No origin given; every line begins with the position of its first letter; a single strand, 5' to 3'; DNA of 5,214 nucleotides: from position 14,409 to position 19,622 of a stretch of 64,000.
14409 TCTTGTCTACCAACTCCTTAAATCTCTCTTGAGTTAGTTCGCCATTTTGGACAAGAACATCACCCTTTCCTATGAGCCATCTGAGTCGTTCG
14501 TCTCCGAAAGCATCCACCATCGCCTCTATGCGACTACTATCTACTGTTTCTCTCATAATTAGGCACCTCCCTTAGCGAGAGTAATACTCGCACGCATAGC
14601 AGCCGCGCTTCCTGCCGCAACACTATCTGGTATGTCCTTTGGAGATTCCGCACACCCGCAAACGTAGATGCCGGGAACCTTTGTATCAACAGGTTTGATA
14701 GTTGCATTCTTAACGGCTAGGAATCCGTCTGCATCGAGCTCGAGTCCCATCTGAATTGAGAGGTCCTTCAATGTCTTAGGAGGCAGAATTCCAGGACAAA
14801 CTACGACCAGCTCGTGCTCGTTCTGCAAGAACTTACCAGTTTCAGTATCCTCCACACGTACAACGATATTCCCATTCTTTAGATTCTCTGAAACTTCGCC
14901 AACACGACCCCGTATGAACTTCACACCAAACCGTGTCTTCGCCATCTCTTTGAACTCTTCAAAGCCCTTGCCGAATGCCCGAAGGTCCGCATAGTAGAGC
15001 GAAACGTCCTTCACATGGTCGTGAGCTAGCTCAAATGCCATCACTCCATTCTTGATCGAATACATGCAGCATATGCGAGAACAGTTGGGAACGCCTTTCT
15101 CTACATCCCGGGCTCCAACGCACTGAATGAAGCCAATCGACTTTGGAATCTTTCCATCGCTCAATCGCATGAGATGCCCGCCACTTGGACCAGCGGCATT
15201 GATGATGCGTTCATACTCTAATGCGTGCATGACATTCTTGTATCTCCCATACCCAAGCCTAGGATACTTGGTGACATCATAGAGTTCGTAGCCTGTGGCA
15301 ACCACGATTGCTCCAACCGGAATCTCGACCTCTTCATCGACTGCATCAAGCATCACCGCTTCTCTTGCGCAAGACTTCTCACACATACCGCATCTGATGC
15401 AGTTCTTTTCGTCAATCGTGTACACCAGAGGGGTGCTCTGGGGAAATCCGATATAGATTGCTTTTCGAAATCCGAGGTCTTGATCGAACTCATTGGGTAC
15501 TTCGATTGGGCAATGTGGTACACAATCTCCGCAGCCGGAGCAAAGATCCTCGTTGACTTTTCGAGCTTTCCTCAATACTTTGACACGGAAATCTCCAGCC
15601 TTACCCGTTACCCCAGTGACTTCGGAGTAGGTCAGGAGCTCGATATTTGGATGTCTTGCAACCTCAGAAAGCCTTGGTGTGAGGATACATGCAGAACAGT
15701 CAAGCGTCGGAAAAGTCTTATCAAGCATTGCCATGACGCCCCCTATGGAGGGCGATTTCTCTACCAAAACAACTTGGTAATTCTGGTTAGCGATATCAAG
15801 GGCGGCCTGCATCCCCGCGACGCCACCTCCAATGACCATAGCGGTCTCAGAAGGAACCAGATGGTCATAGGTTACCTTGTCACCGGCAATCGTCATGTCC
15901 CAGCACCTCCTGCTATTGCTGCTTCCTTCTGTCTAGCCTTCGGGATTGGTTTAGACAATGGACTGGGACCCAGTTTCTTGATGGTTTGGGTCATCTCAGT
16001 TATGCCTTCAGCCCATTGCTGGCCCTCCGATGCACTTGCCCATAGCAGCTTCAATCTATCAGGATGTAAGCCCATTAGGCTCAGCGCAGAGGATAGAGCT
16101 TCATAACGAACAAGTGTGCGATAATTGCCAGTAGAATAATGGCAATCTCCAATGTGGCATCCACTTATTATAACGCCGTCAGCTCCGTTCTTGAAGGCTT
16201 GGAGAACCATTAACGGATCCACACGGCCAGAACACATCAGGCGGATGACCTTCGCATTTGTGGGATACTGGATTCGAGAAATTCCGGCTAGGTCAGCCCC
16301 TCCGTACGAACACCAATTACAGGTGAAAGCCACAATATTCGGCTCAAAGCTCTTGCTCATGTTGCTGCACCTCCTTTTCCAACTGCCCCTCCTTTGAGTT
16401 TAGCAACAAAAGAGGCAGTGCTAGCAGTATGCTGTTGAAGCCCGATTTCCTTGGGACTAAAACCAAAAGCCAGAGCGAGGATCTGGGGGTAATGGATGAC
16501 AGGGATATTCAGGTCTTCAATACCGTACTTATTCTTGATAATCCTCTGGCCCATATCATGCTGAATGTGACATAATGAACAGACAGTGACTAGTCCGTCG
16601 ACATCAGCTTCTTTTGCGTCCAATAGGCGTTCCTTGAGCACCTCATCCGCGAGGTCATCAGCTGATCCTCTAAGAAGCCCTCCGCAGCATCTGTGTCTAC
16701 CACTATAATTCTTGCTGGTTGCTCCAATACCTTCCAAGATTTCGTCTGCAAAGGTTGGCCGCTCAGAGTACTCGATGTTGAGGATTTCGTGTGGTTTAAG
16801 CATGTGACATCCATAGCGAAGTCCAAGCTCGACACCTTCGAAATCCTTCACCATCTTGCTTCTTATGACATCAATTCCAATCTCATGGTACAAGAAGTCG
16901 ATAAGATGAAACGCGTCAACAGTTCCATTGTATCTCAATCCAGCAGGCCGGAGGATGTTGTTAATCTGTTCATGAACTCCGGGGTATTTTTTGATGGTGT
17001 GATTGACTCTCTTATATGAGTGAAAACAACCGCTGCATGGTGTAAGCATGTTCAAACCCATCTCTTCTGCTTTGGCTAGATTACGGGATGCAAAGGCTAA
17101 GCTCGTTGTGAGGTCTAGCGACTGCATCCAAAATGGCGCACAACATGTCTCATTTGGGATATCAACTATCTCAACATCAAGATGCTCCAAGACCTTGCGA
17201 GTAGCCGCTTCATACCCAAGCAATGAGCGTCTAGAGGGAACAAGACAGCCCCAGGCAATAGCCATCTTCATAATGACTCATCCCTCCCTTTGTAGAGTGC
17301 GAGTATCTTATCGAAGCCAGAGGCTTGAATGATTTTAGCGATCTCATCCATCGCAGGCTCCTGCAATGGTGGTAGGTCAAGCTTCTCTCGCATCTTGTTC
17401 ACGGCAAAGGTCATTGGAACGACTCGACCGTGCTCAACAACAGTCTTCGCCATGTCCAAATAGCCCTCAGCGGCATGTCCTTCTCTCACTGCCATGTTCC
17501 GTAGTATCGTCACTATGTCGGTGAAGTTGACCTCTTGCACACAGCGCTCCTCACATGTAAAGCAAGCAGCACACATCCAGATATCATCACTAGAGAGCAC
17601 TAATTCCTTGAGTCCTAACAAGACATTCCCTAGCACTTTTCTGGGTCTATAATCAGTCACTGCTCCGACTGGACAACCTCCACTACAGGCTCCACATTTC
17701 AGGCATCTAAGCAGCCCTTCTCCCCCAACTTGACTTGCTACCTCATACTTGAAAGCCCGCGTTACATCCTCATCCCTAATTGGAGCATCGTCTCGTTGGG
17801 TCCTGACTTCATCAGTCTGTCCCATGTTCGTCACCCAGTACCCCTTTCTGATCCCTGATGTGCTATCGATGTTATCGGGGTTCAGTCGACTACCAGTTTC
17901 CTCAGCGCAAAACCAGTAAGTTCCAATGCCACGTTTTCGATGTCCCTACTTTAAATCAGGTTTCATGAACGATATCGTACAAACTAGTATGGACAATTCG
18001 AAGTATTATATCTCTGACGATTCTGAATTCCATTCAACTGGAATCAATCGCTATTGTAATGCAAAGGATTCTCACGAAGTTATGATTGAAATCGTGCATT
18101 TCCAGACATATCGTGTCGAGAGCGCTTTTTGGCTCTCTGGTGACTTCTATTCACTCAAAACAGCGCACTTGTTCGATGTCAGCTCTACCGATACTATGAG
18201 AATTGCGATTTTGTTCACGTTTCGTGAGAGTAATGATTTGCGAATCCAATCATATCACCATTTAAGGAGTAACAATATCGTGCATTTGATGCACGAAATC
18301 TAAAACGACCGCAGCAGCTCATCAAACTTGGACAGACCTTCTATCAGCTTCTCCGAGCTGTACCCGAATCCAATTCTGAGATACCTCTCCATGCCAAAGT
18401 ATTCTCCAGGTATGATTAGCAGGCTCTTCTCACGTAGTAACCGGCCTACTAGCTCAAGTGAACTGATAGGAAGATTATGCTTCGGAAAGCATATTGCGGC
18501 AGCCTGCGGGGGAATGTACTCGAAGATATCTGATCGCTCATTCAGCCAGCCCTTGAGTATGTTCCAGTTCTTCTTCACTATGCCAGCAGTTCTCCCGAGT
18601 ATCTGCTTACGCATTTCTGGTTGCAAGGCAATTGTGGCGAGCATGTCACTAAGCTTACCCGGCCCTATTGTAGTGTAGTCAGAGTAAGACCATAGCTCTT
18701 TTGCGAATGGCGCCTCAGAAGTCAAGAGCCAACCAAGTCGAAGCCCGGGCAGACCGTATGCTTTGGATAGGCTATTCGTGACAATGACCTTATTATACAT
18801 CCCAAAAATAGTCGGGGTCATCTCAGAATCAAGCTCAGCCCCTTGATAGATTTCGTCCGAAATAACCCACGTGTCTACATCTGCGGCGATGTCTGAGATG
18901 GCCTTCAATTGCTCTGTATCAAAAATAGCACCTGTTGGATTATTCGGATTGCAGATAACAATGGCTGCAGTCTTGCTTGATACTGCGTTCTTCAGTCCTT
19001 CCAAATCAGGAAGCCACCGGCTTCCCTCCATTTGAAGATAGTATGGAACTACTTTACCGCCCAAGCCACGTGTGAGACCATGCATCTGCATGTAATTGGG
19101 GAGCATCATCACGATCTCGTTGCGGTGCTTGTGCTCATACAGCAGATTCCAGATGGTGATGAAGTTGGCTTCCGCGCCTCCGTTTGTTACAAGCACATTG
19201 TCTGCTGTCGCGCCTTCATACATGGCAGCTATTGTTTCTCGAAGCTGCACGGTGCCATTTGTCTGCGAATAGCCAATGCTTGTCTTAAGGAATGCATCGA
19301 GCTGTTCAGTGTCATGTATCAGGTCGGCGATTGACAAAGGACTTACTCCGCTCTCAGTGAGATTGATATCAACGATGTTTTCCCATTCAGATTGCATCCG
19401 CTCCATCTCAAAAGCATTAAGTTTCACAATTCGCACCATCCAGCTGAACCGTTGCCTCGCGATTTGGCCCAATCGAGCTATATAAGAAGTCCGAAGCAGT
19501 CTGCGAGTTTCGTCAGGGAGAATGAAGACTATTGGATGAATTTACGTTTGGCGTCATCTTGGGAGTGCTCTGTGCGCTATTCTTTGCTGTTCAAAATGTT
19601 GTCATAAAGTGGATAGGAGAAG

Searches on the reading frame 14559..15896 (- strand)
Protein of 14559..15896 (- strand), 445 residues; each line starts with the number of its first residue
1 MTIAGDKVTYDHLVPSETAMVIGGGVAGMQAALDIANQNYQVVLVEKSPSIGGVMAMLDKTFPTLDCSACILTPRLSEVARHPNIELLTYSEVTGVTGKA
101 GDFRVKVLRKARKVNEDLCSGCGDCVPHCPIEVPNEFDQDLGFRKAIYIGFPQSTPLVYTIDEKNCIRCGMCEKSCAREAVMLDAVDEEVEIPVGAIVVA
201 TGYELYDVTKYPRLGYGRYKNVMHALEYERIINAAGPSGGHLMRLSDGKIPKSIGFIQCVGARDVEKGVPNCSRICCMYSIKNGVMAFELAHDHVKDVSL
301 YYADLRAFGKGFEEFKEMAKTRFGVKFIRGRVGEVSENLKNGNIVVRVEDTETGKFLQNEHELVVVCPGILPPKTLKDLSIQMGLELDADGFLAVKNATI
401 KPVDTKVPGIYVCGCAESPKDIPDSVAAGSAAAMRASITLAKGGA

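Call 27: search_protein_families(library=ncbifam, proteins=[window:14559-15896:-], max_evalue=0.00001)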
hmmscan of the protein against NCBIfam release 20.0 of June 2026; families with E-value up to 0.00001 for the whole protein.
window:14559-15896:- (445 aa): 18 families
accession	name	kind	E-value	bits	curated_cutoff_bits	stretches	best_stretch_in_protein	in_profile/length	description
NF040770.1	hetero_SS_HdrA2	exception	2.3e-161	538.6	1100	1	16-443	139-563/777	CoB-CoM heterodisulfide reductase HdrA2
NF041891.1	hdrA_Methbact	equivalog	1.9e-115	386.8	1300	1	17-438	134-554/762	ferredoxin:CoB-CoM heterodisulfide reductase subunit HdrA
NF041778.1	hetero_SS_HdrA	equivalog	2.6e-111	372.8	1400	1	17-442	143-572/771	ferredoxin:CoB-CoM heterodisulfide reductase subunit HdrA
NF005560.0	PRK07233.1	equivalog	2.5e-08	33.2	252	1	20-59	4-43/435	hypothetical protein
TIGR01292.1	TRX_reduct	equivalog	3.4e-08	32.7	343.45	0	345-437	211-297/300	thioredoxin-disulfide reductase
NF005503.0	PRK07118.1-2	equivalog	3.8e-07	29.6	252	1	111-192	161-238/292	RnfABCDGE type electron transport complex subunit B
NF042909.1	FMH_DH_FwdF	exception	9e-07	28.3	375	1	113-189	11-80/336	tungsten-dependent formylmethanofuran dehydrogenase subunit FwdF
NF041087.1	bile_acid_BaiCD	equivalog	1.5e-06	26.7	825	0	16-57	380-421/642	bile acid Fe-S flavoenzyme BaiCD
TIGR00275.1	TIGR00275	subfamily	2.1e-06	26.8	183.8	0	20-52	2-34/401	aminoacetone oxidase family FAD-binding enzyme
NF040864.1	HgcB_ferredoxin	equivalog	2.9e-06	27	99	1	113-184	10-64/93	mercury methylation ferredoxin HgcB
TIGR01350.1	lipoamide_DH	equivalog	3e-06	26.2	408.8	0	19-54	4-38/461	dihydrolipoyl dehydrogenase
TIGR03467.1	HpnE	equivalog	3.5e-06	26.6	283.05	1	20-55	2-37/430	hydroxysqualene dehydroxylase HpnE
NF004789.0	PRK06134.1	subfamily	3.5e-06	25.9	747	1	19-57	15-53/581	FAD-dependent oxidoreductase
NF045637.1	carotdesatCrtDProt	equivalog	3.5e-06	25.8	580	1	20-74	2-56/485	1-hydroxycarotenoid 3,4-desaturase CrtD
TIGR04018.1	Bthiol_YpdA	hypoth_equivalog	4.1e-06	25.8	339.9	0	19-49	2-32/316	YpdA family putative bacillithiol disulfide reductase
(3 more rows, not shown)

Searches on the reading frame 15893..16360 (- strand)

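Call 27: search_protein_families(library=ncbifam, proteins=[window:15893-16360:-], max_evalue=0.00001)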
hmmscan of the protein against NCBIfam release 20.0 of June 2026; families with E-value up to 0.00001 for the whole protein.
window:15893-16360:- (155 aa): 3 families
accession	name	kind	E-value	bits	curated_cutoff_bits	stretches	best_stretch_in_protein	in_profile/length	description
NF040770.1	hetero_SS_HdrA2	exception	2.5e-54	184.6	1100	1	3-133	644-774/777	CoB-CoM heterodisulfide reductase HdrA2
NF045873.1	F420_non_VhuD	exception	1.6e-37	128.6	215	1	6-136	1-131/132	F420-non-reducing hydrogenase iron-sulfur subunit VhuD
NF041891.1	hdrA_Methbact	equivalog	8.4e-11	40.8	1300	1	6-129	643-760/762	ferredoxin:CoB-CoM heterodisulfide reductase subunit HdrA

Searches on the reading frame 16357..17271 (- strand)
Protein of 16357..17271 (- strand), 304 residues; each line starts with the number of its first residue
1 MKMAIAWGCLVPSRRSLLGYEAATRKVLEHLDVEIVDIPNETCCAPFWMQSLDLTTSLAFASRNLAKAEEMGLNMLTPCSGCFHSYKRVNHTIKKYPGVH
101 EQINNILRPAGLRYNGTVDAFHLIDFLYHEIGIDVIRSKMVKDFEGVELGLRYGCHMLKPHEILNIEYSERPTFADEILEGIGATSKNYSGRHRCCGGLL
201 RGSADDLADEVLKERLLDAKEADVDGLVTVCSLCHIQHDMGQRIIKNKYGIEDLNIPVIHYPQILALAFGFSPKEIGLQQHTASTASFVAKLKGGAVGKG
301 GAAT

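Call 27: search_protein_families(library=ncbifam, proteins=[window:16357-17271:-], max_evalue=0.00001)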
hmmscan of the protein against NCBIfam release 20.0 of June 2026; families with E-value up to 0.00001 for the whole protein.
window:16357-17271:- (304 aa): 5 families
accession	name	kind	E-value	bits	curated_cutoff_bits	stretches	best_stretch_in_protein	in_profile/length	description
TIGR03288.1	CoB_CoM_SS_B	equivalog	2.5e-77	260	345.15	1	3-292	2-290/290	CoB--CoM heterodisulfide reductase subunit B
NF042965.1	MFR_anch_SdhE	equivalog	5.4e-39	134.4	500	1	27-281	25-274/282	8-methylmenaquinol:fumarate reductase membrane anchor subunit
NF041780.1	hetero_SS_HdrB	equivalog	3e-31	108.9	450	1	9-289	12-302/304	ferredoxin:CoB-CoM heterodisulfide reductase subunit HdrB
NF004898.0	PRK06259.1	equivalog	3.3e-08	32.6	385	1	2-238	263-463/488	fumarate reductase (CoM/CoB) subunit TfrB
NF045670.1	quin_L_LdhH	equivalog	1.6e-06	26.7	800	1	22-242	486-689/706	L-lactate dehydrogenase (quinone) large subunit LdhH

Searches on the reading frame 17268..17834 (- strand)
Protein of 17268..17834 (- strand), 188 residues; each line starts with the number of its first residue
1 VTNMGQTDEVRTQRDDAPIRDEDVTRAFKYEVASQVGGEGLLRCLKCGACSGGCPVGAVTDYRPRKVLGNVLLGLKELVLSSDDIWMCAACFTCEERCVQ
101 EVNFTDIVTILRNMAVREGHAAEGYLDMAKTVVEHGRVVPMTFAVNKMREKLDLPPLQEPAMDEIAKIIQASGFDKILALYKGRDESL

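Call 27: search_protein_families(library=ncbifam, proteins=[window:17268-17834:-], max_evalue=0.00001)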
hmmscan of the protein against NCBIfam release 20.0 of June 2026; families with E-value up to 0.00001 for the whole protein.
window:17268-17834:- (188 aa): 7 families
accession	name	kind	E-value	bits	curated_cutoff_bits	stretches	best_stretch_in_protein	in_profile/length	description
TIGR03290.1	CoB_CoM_SS_C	equivalog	3.5e-37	127.6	160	1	43-177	3-143/144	CoB--CoM heterodisulfide reductase subunit C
NF041890.1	hdrC_Methbact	equivalog_domain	1.7e-23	83.2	270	1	38-124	25-110/192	ferredoxin:CoB-CoM heterodisulfide reductase subunit HdrC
NF041779.1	hetero_SS_HdrC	equivalog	1.1e-20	73.9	350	1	40-150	29-141/198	ferredoxin:CoB-CoM heterodisulfide reductase subunit HdrC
NF038018.1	qmoC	equivalog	3e-17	63.2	300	1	34-122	10-98/360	quinone-interacting membrane-bound oxidoreductase complex subunit QmoC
NF004898.0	PRK06259.1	equivalog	1.8e-08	33.5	385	1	39-141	131-242/488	fumarate reductase (CoM/CoB) subunit TfrB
NF008369.0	PRK11168.1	equivalog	1.9e-08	33.6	278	1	43-119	12-91/401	anaerobic glycerol-3-phosphate dehydrogenase subunit C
NF004616.0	PRK05950.1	subfamily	2e-06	27.1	228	0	81-118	199-236/238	succinate dehydrogenase iron-sulfur subunit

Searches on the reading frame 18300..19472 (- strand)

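Call 27: search_protein_families(library=ncbifam, proteins=[window:18300-19472:-], max_evalue=0.00001)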
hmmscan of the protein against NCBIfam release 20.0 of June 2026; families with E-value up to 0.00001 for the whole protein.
window:18300-19472:- (390 aa): 69 families (the best 25 are shown)
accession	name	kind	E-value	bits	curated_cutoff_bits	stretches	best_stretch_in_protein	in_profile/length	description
NF005593.0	PRK07324.1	equivalog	1.6e-88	297.3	476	1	16-389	1-370/373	aminotransferase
NF041364.1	GntC_guanitoxin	equivalog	2.6e-73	247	415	1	36-385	1-355/356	guanitoxin biosynthesis PLP-dependent (S)-gamma-hydroxy-L-arginine cyclodehydratase GntC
TIGR03947.1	viomycin_VioD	equivalog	2.8e-56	191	390.9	1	34-387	12-359/359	capreomycidine synthase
NF041091.1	asp_aminotase_Arch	equivalog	2.4e-41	141.8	550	1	48-387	41-375/376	aspartate aminotransferase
NF004770.0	PRK06108.1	subfamily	4.8e-39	134.3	422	1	59-388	60-393/396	pyridoxal phosphate-dependent aminotransferase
NF005744.0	PRK07568.1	subfamily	7.5e-37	127.1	389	1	56-265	50-263/398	pyridoxal phosphate-dependent aminotransferase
TIGR01265.1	tyr_nico_aTase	subfamily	8.5e-37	127.1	292.45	1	67-385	68-397/403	tyrosine/nicotianamine family aminotransferase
NF005305.0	PRK06836.1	equivalog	1.4e-36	126.6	376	1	62-389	65-393/396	pyridoxal phosphate-dependent aminotransferase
NF005732.0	PRK07550.1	equivalog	6.6e-36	124.2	366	1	64-381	62-381/389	aminotransferase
NF006230.0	PRK08363.1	equivalog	6.3e-34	117.4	534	1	56-388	54-393/398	alanine aminotransferase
NF005817.0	PRK07683.1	equivalog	3.4e-32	111.6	575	1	42-387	36-381/387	aminotransferase A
NF004621.0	PRK05957.1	equivalog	1.2e-31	109.8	498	1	88-386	87-382/389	pyridoxal phosphate-dependent aminotransferase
NF005816.0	PRK07682.1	equivalog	5.6e-31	107.5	620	1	67-387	61-383/390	aminotransferase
NF006229.0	PRK08361.1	equivalog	6.1e-30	104.5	624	1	65-387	63-388/391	aspartate aminotransferase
NF004975.0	PRK06348.1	equivalog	2.7e-29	102.3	549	1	51-385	41-381/384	pyridoxal phosphate-dependent aminotransferase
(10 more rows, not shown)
